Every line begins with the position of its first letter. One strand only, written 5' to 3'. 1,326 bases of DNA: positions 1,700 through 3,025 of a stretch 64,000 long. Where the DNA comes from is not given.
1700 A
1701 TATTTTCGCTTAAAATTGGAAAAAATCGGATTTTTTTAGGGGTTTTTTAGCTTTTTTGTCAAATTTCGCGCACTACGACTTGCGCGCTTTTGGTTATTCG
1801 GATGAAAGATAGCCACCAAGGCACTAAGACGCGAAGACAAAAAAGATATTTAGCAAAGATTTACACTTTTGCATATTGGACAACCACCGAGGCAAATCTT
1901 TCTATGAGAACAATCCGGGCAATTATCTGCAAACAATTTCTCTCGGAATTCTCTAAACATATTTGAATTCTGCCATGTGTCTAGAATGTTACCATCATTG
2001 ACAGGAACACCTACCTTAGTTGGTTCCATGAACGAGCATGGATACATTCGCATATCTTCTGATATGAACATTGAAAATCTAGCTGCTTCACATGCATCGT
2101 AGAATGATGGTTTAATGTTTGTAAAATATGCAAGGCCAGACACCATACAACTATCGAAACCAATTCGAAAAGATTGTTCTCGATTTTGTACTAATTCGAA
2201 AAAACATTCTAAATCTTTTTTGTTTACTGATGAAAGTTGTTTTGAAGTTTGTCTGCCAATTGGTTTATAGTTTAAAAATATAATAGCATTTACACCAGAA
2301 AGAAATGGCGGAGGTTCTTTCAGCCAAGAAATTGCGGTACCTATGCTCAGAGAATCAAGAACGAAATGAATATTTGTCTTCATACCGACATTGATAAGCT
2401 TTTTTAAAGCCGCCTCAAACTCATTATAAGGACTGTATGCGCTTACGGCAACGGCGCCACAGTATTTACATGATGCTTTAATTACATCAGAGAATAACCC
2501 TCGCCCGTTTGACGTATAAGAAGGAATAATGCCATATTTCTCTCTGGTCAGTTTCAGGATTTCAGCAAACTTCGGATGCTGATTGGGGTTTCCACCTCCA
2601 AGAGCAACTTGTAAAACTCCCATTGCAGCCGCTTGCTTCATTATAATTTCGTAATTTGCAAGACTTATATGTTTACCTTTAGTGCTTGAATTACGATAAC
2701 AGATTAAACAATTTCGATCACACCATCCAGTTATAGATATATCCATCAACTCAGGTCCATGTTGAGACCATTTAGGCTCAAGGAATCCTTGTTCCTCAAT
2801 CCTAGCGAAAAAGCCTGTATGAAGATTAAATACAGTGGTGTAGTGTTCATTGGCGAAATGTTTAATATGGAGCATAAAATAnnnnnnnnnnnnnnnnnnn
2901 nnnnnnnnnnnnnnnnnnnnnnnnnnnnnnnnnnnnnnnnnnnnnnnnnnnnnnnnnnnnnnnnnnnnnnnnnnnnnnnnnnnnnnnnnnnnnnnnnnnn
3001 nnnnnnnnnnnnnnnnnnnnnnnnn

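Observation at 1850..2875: A SPASM-domain radical SAM enzyme as the terminal gene of a STAND operon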

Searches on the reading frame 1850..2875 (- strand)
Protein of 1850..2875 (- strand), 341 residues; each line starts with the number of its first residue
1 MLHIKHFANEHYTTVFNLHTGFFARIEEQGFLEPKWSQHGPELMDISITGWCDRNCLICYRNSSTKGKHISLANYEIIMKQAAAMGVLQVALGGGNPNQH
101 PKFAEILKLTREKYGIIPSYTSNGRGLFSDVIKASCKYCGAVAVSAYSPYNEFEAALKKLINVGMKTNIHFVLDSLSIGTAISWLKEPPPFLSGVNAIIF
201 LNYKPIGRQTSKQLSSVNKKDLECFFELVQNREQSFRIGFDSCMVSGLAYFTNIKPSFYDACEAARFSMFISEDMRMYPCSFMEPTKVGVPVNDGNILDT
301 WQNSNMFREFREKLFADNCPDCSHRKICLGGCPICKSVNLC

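Call 3: search_protein_families(library=pfam, proteins=[window:1850-2875:-], max_evalue=0.1)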
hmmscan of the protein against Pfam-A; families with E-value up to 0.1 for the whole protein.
window:1850-2875:- (341 aa): 3 families
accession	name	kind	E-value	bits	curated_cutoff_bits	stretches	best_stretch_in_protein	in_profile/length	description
PF04055.27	Radical_SAM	-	1.4e-11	45.3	29.5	1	46-162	1-121/166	Radical SAM superfamily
PF13186.11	SPASM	-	0.0001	22.9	21.5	1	262-322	1-66/67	Iron-sulfur cluster-binding domain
PF04572.17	Gb3_synth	-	0.022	15.3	22.3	0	31-74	20-62/131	Alpha 1,4-glycosyltransferase conserved region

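Call 4: search_protein_families(library=ncbifam, proteins=[window:1850-2875:-], max_evalue=0.1)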
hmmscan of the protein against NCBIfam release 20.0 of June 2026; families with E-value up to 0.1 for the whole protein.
window:1850-2875:- (341 aa): 47 families (the best 25 are shown)
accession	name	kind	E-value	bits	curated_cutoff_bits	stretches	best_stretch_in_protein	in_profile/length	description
TIGR04303.1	GeoRSP_rSAM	equivalog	9.8e-17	61.5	400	1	44-333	7-307/325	GeoRSP system radical SAM/SPASM protein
NF050035.1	rSAM_WgK_link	exception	7.6e-15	54.8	650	2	40-137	7-106/367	radical SAM/SPASM peptide maturase WgkB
TIGR03962.1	mycofact_rSAM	equivalog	4e-14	52.5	265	2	260-336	239-317/339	mycofactocin radical SAM maturase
TIGR04250.1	SCM_rSAM_ScmE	equivalog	6e-12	45.1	400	2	41-145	2-109/358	SynChlorMet cassette radical SAM/SPASM protein ScmE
TIGR04055.1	rSAM_NirJ2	equivalog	4.3e-11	42.9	500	1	48-332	6-303/326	putative heme d1 biosynthesis radical SAM protein NirJ2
TIGR04317.1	W_rSAM_matur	equivalog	1.7e-10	40.6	380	1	46-132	8-95/349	tungsten cofactor oxidoreductase radical SAM maturase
TIGR02109.1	PQQ_syn_pqqE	equivalog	5.2e-10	38.8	381.35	2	43-112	8-79/358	pyrroloquinoline quinone biosynthesis protein PqqE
NF001199.0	PRK00164.2-1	equivalog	5.6e-09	35.6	231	1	45-127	15-99/308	GTP 3',8-cyclase MoaA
TIGR04251.1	SCM_rSAM_ScmF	equivalog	7.1e-09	35.5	400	1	52-145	17-110/353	SynChlorMet cassette radical SAM/SPASM protein ScmF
TIGR04080.1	rSAM_pep_cyc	equivalog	1.3e-08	34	500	2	50-137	115-201/440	KxxxW cyclic peptide radical SAM maturase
TIGR02668.1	moaA_archaeal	equivalog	3e-08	33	325.25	1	45-127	13-97/303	GTP 3',8-cyclase MoaA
TIGR04085.1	rSAM_more_4Fe4S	domain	3.4e-08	33.8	27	1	262-335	1-77/93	SPASM domain-containing protein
TIGR04053.2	TIGR04053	equivalog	1.1e-07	31.5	395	1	269-330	283-343/366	TIGR04053 family radical SAM/SPASM domain-containing protein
TIGR04545.1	rSAM_ahbD_hemeb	equivalog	6.1e-07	29.2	500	1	269-332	256-317/339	heme b synthase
TIGR04340.1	rSAM_ACGX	hypoth_equivalog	1.3e-06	27.9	400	1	258-334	249-321/341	radical SAM/SPASM domain protein, ACGX system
NF038283.1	viperin_w_prok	equivalog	1.4e-06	27.7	180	1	48-166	8-134/281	viperin family antiviral radical SAM protein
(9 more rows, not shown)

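Call 5: search_protein_families(library=padloc, proteins=[window:1850-2875:-], max_evalue=0.1)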
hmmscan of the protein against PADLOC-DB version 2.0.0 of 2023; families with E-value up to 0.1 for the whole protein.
window:1850-2875:- (341 aa): 2 families
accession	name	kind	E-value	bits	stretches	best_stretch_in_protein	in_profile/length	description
PDLC02903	pVip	-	1.6e-08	32.4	1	47-162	5-116/257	Viperins not associated with kinases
PDLC02904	pVip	-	5.4e-08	30.7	1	48-161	9-122/262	Viperins associated with kinases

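Call 6: find_homologous_proteins(query=window:1850-2875:-, max_evalue=0.00001)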
Query window:1850-2875:- (341 aa): 1969 proteins with E <= 0.00001 among 3109 candidates; the best 120 are listed.
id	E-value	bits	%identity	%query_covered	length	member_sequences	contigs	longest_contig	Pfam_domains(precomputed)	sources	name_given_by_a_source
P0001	4.8e-237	804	100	100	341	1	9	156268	PF04055.28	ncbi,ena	-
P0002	9.2e-195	665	81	100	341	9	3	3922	PF04055.28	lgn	-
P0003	3.9e-186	636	78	100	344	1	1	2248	PF04055.28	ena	-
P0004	3.5e-177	607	76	100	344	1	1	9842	PF04055.28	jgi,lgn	jgi:radical SAM protein with 4Fe4S-binding SPASM domain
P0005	2.1e-170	585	73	100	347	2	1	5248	PF04055.28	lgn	-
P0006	5.5e-160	550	70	100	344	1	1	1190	PF04055.28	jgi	-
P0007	6.7e-150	517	63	100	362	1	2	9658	PF04055.28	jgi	jgi:radical SAM protein with 4Fe4S-binding SPASM domain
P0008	5.2e-149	514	62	100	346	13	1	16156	PF04055.28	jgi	-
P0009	1.2e-147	510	61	100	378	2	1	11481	PF04055.28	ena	-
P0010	1.6e-142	493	59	100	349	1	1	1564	PF04055.28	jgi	jgi:radical SAM protein with 4Fe4S-binding SPASM domain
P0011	5.4e-142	491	60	100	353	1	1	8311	PF04055.28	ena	-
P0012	6.4e-141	488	61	100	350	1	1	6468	PF04055.28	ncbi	-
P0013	3.9e-140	485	59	100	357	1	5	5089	PF04055.28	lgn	-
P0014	1.5e-138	480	57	100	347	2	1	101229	PF04055.28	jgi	jgi:radical SAM protein with 4Fe4S-binding SPASM domain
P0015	2.4e-137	476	59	100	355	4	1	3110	PF04055.28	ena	-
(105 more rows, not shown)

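Call 9: find_related_loci(query=A1, collection=genome_contigs, flank=10000)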
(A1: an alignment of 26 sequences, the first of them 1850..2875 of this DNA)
Query A1 (341 aa) in genome_contigs; peptide patterns used: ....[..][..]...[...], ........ (x = any residue, [..] = any of these).
218 stretches matched a pattern; 178 encode a relative of the query (tblastn E <= 1e-3); the best 80 are kept; 80 distinct loci.
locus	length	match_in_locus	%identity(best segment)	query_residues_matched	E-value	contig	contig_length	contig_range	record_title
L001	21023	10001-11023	56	1-341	9e-138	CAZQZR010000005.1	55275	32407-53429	MAG TPA_asm: uncultured bacterium isolate SRP178699_co1_414 genome assembly, contig: NODE_491_length_55275_cov_15.249203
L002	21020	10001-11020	52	2-341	7e-137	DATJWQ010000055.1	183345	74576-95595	MAG TPA_asm: Verrucomicrobiia bacterium isolate SMAG_U15103 k141_3887192, whole genome shotgun sequence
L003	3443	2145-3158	54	4-341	3e-138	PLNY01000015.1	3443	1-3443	MAG: Anaerolineae bacterium isolate fen_1070 73.20120800_E1D.55_contig_125090, whole genome shotgun sequence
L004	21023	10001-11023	58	2-341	2e-132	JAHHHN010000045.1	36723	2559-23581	MAG: Mojavia pulchra JT2-VF2 scaffold_411_c1, whole genome shotgun sequence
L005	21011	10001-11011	55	5-341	6e-130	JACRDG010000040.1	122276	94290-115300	MAG: Desulfomonile tiedjei isolate NC_groundwater_1666_Pr3_B-0.1um_58_14 SR-2_scaffold_141_899411, whole genome shotgun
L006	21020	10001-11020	53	2-341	7e-128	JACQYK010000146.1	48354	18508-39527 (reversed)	MAG: Deltaproteobacteria bacterium isolate NC_groundwater_1539_Pr4_S-0.65um_50_9 SR1-18-Sp65_coassembly_scaffold_196801,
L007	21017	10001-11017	55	1-341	4e-127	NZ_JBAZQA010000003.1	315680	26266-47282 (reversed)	MAG: Methanoregula sp. isolate SO_2017_SWC_42 scaffold_37_c1_LP-4_2017, whole genome shotgun sequence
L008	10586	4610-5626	54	4-341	9e-126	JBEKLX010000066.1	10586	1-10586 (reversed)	MAG: Verrucomicrobiia bacterium isolate SPRUCE 380 SPRUCE_380_66, whole genome shotgun sequence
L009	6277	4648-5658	54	4-341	1e-123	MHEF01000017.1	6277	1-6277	MAG: Nitrospirae bacterium RBG_13_39_12 RBG_13_scaffold_12788, whole genome shotgun sequence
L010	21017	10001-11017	51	4-341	4e-123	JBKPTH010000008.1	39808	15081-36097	MAG: Acidobacteriota bacterium isolate GS_EKS_MAG_00001 GS_EKS_000003191094, whole genome shotgun sequence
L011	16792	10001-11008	49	5-341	3e-122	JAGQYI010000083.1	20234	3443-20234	MAG: Cyclobacteriaceae bacterium isolate HKST-UBA61 k127_3673776, whole genome shotgun sequence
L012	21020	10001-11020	52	2-341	9e-122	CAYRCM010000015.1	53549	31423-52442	MAG TPA_asm: uncultured Myxococcales bacterium isolate binchicken_co66_105 genome assembly, contig: NODE_1108_length_535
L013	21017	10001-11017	52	4-341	1e-121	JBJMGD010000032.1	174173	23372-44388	MAG: Terriglobales bacterium isolate H3_18_all_fractions_metab_conc_57_56_18 k255_6038925, whole genome shotgun sequence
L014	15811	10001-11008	50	5-341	1e-121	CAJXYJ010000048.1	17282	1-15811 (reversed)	MAG TPA_asm: uncultured Flavobacteriales bacterium isolate SRR3580189_bin.32_MetaBAT_v2.12.1_MAG genome assembly, contig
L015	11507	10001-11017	50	2-341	3e-121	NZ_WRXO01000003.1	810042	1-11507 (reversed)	Chitinophaga oryziterrae strain JCM 16595 NODE_3_length_810042_cov_23.385189, whole genome shotgun sequence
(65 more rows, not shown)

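Call 25: search_dna_similar(query=window:1850-2875:-, collection=plasmids, mode=protein, max_evalue=1e-10, max_rows=30)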
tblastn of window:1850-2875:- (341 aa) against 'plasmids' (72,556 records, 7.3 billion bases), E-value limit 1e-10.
Records with a match: 8; places in all: 8; records where one place covers at least 80% of the query: 7.
Best place of each record, by identity: <60% 8.
By first word of the organism name: Agrobacterium 5; Rhizobium 1; Rhodobacter 1; Methylobacterium 1.
By predicted mobility (MOB-suite, as given by PLSDB): conjugative 5; non-mobilizable 3.
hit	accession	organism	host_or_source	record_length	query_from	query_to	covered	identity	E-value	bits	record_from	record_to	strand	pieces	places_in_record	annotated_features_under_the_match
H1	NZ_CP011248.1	Agrobacterium tumefaciens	Achillea ptarmica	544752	1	341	100%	48.5%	6e-113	367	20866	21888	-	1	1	radical SAM protein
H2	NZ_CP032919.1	Agrobacterium tumefaciens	-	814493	1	341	100%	48.5%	6e-113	367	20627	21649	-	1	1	radical SAM protein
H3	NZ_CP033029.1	Agrobacterium tumefaciens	-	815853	1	341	100%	48.5%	6e-113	367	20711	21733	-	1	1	radical SAM protein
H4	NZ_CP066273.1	Agrobacterium tumefaciens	-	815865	1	341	100%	48.5%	6e-113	367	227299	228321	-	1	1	radical SAM protein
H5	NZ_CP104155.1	Rhizobium sophoriradicis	Phaseolus vulgaris,cell culture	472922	2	341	100%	48.7%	5e-109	356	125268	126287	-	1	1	radical SAM protein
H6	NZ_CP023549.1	Rhodobacter sp. CZR27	cell culture,paddy soil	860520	2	341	100%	48.1%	1e-107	352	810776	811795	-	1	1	radical SAM protein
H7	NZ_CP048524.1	Agrobacterium tumefaciens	walnut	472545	1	341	100%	46.5%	3e-107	350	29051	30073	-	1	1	radical SAM protein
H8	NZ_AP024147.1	Methylobacterium indicum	-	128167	20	148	38%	33.1%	4e-14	81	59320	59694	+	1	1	radical SAM protein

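Call 26: get_annotated_region(hit=H1, flank=8000)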
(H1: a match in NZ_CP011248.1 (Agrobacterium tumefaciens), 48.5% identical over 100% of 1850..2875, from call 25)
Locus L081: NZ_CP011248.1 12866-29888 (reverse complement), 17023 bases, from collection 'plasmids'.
description: Agrobacterium tumefaciens strain Ach5 plasmid pAt, complete sequence
organism: Agrobacterium tumefaciens (NCBI taxid 358)
taxonomy: Bacteria; Pseudomonadota; Alphaproteobacteria; Hyphomicrobiales; Rhizobiaceae; Agrobacterium; Agrobacterium tumefaciens
host: -; source: Achillea ptarmica; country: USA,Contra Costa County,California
typing (MOB-suite, as given by PLSDB): conjugative; relaxase MOBQ; mating-pair formation MPF_T
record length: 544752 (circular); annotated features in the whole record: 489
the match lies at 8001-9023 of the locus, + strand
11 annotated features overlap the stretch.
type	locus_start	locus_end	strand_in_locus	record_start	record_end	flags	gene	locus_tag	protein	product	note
CDS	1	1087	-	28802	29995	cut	-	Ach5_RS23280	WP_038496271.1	hypothetical protein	-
CDS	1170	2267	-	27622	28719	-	-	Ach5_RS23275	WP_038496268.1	(p)ppGpp synthetase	-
CDS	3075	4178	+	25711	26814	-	-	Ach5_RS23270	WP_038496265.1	hypothetical protein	-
CDS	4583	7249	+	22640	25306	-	-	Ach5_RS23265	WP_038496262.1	SMEK domain-containing protein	-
CDS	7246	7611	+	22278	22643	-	-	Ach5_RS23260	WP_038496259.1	hypothetical protein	-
CDS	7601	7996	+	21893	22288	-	-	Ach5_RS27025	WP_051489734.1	hypothetical protein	-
CDS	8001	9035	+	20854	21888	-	-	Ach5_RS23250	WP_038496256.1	radical SAM protein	-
CDS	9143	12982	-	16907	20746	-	-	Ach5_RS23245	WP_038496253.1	hypothetical protein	-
CDS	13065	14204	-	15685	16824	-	-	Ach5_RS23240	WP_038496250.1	RHE_PE00001 family protein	-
CDS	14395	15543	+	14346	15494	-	-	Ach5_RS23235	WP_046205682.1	site-specific integrase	GO:0015074 - DNA integration [Evidence IEA]; GO:0006310 - DNA recombination [Evidence IEA]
CDS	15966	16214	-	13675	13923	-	-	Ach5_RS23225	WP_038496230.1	type II toxin-antitoxin system VapB family antitoxin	-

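Call 38: search_solved_structures(query=A1, max_evalue=0.001, show_alignments=2)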
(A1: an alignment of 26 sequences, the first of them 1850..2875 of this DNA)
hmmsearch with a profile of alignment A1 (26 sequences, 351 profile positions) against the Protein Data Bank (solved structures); distinct sequences matched with E-value up to 0.001: 6.
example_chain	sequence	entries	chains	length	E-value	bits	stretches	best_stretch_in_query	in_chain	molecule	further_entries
5v1q_A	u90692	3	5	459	2.1e-15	60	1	53-337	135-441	Radical SAM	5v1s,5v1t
6c8v_A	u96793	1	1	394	1.3e-08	37.7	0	51-129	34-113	Coenzyme PQQ synthesis protein E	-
7tol_A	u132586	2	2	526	4.5e-05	26.1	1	46-131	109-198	glycerol dibiphytanyl glycerol tetraether - macrocyclic archaeol synthase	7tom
4k37_A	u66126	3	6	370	0.00041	22.9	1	153-339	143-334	Anaerobic sulfatase-maturating enzyme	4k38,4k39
4k36_A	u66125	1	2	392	0.00049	22.7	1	153-339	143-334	Anaerobic sulfatase-maturating enzyme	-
8wm2_A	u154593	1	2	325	0.00071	22.1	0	48-132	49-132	Fe-S radical SAM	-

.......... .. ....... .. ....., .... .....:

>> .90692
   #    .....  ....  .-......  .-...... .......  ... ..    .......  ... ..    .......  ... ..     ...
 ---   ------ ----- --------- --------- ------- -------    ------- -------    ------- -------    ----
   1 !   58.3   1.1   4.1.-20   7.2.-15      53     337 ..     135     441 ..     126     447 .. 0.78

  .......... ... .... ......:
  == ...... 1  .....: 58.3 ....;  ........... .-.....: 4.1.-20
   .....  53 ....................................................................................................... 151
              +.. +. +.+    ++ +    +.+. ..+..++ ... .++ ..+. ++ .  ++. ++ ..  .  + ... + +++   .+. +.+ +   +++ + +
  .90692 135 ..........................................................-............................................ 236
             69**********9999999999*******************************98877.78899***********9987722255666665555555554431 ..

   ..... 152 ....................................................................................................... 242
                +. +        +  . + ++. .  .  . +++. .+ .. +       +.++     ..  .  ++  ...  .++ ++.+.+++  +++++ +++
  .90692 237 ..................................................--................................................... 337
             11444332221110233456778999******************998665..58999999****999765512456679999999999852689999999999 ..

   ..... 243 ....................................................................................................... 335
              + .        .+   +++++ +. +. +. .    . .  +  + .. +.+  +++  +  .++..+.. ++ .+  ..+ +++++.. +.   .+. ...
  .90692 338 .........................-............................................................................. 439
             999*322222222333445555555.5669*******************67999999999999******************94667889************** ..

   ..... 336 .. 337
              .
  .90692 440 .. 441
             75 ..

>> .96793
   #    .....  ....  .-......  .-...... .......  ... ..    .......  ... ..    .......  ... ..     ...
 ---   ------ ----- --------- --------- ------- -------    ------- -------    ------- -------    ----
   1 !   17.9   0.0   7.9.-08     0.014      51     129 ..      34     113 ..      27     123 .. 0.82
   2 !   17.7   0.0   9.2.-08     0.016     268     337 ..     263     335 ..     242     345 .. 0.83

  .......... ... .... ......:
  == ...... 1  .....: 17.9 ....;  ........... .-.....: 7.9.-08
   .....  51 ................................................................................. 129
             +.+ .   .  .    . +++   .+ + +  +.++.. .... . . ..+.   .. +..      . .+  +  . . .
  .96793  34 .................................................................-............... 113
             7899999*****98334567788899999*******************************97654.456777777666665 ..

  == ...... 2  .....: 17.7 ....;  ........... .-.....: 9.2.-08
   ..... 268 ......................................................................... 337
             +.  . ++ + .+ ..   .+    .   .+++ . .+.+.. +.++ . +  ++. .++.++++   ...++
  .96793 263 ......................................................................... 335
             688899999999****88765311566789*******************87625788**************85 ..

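Call 41: find_encoding_contigs(protein=P0001, flank=6000, max_places=4)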
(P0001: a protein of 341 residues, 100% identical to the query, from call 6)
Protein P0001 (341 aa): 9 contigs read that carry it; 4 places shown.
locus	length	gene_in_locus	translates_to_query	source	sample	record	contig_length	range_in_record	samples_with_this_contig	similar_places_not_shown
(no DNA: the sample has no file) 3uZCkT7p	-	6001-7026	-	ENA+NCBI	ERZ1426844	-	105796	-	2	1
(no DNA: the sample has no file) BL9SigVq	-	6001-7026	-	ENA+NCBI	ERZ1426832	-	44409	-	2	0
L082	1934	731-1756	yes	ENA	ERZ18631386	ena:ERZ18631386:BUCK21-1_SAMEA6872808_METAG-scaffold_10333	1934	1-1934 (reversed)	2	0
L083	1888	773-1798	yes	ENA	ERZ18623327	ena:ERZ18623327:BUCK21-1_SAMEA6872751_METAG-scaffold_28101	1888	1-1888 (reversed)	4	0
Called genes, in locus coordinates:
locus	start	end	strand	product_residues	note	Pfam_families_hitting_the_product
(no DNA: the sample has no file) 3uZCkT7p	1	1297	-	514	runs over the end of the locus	-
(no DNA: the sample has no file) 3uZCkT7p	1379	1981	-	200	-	-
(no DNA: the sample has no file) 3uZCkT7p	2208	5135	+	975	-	-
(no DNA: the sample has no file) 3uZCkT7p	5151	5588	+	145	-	-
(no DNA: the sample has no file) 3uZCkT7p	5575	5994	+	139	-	-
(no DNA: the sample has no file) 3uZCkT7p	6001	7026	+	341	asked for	PF04055:Radical_SAM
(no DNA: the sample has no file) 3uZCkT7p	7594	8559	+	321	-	-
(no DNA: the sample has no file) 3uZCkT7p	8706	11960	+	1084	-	PF21305:type_II_gspD_N0, PF03958:Secretin_N, PF00263:Secretin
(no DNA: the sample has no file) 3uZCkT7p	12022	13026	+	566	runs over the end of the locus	PF05157:MshEN, PF00437:T2SSE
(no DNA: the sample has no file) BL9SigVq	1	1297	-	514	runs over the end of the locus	-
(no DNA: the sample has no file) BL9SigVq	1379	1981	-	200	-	-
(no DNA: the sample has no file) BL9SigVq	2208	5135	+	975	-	-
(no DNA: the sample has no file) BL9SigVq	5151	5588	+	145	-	-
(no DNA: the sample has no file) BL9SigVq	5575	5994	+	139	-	-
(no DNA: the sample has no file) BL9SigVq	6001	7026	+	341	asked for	PF04055:Radical_SAM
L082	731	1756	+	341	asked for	PF04055:Radical_SAM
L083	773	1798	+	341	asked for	PF04055:Radical_SAM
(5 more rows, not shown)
